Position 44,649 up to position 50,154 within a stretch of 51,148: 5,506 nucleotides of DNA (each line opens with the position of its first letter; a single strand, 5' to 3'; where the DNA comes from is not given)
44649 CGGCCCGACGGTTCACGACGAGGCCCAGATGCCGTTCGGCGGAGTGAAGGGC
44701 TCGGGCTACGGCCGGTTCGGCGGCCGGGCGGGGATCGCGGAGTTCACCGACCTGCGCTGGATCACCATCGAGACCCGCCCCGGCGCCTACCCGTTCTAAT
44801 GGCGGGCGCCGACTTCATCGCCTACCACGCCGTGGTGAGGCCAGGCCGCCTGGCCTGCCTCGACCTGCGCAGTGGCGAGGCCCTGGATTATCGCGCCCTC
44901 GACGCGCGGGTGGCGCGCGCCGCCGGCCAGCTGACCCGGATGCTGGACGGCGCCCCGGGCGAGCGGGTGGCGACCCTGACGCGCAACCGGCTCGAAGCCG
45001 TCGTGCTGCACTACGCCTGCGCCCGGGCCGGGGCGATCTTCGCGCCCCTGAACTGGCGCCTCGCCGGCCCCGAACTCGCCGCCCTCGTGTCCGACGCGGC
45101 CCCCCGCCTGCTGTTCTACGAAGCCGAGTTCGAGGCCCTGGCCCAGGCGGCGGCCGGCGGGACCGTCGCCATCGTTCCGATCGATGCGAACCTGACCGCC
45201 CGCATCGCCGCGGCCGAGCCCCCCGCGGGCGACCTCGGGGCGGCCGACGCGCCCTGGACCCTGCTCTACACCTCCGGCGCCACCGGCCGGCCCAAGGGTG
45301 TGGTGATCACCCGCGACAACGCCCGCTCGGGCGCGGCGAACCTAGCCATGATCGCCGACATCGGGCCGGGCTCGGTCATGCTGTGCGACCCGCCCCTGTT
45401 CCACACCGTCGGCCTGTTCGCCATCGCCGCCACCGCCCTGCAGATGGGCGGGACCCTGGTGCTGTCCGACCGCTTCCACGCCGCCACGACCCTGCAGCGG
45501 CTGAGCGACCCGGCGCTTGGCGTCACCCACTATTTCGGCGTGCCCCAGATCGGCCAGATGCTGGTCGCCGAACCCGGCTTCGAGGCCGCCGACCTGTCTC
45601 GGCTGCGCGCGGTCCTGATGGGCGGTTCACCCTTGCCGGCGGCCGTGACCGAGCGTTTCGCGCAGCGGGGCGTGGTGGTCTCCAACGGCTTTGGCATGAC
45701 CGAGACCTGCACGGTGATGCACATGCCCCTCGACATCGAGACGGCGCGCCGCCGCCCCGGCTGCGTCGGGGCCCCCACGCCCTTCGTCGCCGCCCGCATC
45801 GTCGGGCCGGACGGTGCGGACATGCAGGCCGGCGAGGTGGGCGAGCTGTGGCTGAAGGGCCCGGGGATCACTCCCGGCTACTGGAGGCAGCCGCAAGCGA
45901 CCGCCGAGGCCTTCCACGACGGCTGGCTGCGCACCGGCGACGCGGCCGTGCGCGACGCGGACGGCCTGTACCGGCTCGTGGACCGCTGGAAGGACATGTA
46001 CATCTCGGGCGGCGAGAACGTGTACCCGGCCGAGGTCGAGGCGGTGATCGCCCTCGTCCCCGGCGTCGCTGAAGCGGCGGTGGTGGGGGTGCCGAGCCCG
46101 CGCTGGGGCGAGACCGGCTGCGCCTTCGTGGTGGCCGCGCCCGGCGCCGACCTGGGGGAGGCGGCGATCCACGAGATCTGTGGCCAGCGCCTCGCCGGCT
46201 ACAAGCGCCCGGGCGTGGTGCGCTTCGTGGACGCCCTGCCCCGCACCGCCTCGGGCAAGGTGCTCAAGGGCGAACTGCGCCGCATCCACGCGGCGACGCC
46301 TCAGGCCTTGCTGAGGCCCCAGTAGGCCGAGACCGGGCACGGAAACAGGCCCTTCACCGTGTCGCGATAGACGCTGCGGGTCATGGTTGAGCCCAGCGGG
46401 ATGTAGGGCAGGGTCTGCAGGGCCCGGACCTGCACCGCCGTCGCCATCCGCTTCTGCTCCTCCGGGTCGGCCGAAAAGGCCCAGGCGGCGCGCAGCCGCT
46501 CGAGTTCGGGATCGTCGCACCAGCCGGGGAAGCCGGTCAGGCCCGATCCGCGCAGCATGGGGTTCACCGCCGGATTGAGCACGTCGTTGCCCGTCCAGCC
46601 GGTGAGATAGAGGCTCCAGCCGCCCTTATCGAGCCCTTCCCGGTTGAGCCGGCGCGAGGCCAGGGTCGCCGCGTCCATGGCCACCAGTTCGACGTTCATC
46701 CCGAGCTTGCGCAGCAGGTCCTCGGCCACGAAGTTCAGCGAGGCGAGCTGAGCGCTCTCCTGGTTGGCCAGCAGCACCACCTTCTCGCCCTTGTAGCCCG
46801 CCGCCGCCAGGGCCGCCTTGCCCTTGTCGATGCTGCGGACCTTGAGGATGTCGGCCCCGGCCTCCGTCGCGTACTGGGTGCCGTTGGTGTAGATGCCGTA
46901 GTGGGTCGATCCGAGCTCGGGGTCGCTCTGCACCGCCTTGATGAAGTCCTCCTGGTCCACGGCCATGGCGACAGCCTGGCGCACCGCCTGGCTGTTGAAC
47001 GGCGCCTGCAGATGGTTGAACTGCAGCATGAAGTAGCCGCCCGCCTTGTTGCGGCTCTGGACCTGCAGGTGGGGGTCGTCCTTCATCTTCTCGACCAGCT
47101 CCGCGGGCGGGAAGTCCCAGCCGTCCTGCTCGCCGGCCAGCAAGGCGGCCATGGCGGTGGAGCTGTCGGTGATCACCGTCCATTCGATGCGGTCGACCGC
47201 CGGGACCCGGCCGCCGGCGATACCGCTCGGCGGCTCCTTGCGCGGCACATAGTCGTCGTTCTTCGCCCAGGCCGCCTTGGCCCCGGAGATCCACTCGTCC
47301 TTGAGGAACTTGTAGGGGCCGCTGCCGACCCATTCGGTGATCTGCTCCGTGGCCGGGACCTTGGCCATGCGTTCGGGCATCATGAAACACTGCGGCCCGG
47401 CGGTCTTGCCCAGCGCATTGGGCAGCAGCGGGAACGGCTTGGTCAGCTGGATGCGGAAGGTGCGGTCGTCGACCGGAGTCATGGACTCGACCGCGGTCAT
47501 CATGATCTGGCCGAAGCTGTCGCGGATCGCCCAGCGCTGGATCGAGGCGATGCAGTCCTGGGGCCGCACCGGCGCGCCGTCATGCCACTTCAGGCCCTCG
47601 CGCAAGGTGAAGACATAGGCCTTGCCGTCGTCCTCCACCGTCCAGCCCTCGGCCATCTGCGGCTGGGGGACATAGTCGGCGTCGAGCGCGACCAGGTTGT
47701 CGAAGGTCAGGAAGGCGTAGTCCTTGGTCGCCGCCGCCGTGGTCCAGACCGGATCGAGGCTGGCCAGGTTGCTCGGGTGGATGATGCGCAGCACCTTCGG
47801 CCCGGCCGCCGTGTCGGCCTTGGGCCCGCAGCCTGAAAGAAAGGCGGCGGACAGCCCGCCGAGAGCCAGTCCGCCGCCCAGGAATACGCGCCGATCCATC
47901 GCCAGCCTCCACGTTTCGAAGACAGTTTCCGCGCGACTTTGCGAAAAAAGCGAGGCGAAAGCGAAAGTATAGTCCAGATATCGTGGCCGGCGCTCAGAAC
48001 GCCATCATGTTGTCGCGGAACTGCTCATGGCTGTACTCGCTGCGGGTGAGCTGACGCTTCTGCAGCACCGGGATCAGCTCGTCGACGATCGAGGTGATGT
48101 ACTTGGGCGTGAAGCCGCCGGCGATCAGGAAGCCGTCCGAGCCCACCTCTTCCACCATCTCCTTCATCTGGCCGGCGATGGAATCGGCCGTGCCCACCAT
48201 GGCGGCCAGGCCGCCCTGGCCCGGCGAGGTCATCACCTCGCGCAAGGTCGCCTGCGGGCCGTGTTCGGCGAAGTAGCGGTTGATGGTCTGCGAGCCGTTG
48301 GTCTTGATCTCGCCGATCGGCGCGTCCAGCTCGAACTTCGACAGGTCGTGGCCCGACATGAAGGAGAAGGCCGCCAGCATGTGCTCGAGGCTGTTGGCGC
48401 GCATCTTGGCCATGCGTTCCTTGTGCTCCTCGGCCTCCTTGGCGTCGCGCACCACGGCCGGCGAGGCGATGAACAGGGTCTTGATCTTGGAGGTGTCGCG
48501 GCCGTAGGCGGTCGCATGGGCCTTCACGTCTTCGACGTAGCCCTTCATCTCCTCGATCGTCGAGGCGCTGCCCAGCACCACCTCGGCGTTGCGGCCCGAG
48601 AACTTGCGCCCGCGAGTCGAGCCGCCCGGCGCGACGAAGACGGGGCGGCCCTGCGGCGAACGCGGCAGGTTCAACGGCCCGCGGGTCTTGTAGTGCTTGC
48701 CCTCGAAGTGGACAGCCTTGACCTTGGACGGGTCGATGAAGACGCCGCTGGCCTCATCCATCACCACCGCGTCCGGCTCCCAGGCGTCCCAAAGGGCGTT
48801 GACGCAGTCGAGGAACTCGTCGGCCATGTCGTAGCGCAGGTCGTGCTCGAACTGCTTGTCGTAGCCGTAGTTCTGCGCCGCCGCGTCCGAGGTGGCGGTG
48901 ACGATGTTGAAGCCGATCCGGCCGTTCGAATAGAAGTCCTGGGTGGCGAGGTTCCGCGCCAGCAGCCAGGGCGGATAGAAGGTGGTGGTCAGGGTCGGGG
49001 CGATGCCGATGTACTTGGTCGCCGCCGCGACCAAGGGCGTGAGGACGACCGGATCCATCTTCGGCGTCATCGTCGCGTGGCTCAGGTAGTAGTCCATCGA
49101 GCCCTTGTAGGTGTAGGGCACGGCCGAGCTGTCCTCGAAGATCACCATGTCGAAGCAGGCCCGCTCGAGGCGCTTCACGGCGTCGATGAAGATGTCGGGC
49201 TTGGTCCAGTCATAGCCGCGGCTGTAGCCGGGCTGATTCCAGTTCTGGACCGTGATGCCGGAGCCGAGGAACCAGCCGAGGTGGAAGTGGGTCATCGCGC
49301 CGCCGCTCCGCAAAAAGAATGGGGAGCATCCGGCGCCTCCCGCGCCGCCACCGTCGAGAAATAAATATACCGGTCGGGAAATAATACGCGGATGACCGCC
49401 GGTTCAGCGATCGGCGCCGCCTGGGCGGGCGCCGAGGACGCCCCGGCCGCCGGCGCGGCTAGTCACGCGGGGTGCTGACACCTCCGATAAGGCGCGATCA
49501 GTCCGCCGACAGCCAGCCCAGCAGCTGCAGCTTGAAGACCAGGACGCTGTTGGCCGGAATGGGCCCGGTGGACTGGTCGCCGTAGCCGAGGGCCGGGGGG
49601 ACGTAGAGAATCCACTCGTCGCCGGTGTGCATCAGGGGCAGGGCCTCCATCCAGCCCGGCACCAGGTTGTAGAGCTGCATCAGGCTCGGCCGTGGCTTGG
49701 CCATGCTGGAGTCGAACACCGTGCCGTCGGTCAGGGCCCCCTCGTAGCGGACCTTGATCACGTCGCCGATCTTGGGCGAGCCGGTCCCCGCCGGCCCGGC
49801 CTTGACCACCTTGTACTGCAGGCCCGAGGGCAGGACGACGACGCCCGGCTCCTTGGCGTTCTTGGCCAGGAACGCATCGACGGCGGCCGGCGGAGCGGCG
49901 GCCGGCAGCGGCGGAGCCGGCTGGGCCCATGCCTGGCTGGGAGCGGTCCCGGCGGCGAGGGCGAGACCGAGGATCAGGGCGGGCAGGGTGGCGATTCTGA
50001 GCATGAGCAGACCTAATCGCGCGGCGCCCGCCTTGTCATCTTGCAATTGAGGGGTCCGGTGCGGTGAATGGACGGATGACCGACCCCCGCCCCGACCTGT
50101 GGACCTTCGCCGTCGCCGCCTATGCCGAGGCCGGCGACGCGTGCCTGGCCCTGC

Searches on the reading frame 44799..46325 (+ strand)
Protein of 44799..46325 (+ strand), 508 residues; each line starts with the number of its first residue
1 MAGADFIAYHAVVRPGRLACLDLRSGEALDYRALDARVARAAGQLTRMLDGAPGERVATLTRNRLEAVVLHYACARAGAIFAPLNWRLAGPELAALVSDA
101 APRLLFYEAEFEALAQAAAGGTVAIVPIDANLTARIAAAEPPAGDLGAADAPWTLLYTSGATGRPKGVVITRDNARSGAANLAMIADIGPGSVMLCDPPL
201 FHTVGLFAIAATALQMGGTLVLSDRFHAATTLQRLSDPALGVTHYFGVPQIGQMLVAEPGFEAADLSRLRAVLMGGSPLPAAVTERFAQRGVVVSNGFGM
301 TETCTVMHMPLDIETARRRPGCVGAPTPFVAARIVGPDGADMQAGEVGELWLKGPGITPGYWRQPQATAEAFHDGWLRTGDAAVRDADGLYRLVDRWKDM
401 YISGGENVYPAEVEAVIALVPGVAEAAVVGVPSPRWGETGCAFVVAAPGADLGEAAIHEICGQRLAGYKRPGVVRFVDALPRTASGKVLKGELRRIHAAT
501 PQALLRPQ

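Call 60: search_protein_families(library=pfam, proteins=[window:44799-46325:+], max_evalue=0.0001)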
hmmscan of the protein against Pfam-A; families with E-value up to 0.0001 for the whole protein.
window:44799-46325:+ (508 aa): 2 families
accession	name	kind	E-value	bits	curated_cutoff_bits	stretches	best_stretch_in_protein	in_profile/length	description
PF00501.34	AMP-binding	-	1.4e-76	258.3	29.9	1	10-362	4-384/384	AMP-binding enzyme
PF13193.12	AMP-binding_C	-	1.4e-21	77.7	24.5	1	412-487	1-76/76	AMP-binding enzyme C-terminal domain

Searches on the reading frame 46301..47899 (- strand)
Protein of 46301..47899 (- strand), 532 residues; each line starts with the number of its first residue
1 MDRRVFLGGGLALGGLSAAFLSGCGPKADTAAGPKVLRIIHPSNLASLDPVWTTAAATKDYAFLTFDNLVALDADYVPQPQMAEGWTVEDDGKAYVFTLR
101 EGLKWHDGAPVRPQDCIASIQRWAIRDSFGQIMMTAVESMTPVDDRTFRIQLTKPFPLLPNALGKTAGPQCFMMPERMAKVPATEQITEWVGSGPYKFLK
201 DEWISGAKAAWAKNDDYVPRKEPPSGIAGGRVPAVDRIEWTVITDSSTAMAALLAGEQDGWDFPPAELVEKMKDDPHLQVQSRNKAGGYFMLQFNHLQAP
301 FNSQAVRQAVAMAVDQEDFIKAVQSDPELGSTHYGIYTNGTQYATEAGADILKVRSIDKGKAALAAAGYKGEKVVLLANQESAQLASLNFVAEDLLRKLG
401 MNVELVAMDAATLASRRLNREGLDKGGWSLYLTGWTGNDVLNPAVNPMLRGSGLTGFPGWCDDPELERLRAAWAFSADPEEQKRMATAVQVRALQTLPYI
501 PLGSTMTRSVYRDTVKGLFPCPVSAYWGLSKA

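Call 60: search_protein_families(library=pfam, proteins=[window:46301-47899:-], max_evalue=0.0001)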
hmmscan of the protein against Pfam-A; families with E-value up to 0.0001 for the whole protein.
window:46301-47899:- (532 aa): 1 family
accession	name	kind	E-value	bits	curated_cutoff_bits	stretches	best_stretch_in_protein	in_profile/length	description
PF00496.27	SBP_bac_5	-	7.7e-69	233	32.4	1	78-445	2-356/368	Bacterial extracellular solute-binding proteins, family 5 Middle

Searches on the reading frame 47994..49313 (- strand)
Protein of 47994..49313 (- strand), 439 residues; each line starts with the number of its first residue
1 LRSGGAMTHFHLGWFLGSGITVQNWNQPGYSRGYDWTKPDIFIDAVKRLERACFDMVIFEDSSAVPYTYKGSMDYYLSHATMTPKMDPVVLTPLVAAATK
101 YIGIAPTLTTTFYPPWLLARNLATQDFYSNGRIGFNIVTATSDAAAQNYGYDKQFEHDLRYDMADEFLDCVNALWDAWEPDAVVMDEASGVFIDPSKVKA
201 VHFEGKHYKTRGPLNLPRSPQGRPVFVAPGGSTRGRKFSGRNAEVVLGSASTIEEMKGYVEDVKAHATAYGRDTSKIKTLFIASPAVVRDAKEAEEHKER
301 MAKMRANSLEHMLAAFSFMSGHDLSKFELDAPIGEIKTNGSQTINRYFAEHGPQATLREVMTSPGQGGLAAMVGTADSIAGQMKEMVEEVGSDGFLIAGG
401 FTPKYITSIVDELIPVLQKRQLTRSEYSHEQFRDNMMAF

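Call 60: search_protein_families(library=pfam, proteins=[window:47994-49313:-], max_evalue=0.0001)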
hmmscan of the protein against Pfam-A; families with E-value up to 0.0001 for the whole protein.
window:47994-49313:- (439 aa): 1 family
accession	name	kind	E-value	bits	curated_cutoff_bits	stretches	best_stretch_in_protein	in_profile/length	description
PF00296.26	Bac_luciferase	-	7.4e-35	121.2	27.9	1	32-391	19-311/314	Luciferase-like monooxygenase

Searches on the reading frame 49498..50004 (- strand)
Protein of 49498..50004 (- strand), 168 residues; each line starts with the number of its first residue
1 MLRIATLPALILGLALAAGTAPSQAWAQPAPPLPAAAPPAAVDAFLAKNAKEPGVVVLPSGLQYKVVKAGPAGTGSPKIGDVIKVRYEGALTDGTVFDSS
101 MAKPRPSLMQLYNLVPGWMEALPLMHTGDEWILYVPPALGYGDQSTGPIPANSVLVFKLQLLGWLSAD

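Call 77: search_protein_families(library=pfam, proteins=[window:49498-50004:-], max_evalue=0.001)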
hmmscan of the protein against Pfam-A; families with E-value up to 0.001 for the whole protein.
window:49498-50004:- (168 aa): 2 families
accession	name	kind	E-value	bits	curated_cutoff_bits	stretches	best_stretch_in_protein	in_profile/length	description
PF00254.34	FKBP_C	-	7.2e-22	78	21.1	1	76-162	4-94/94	FKBP-type peptidyl-prolyl cis-trans isomerase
PF01346.23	FKBP_N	-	1.5e-07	32.6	22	1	40-66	71-97/97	Domain amino terminal to FKBP-type peptidyl-prolyl isomerase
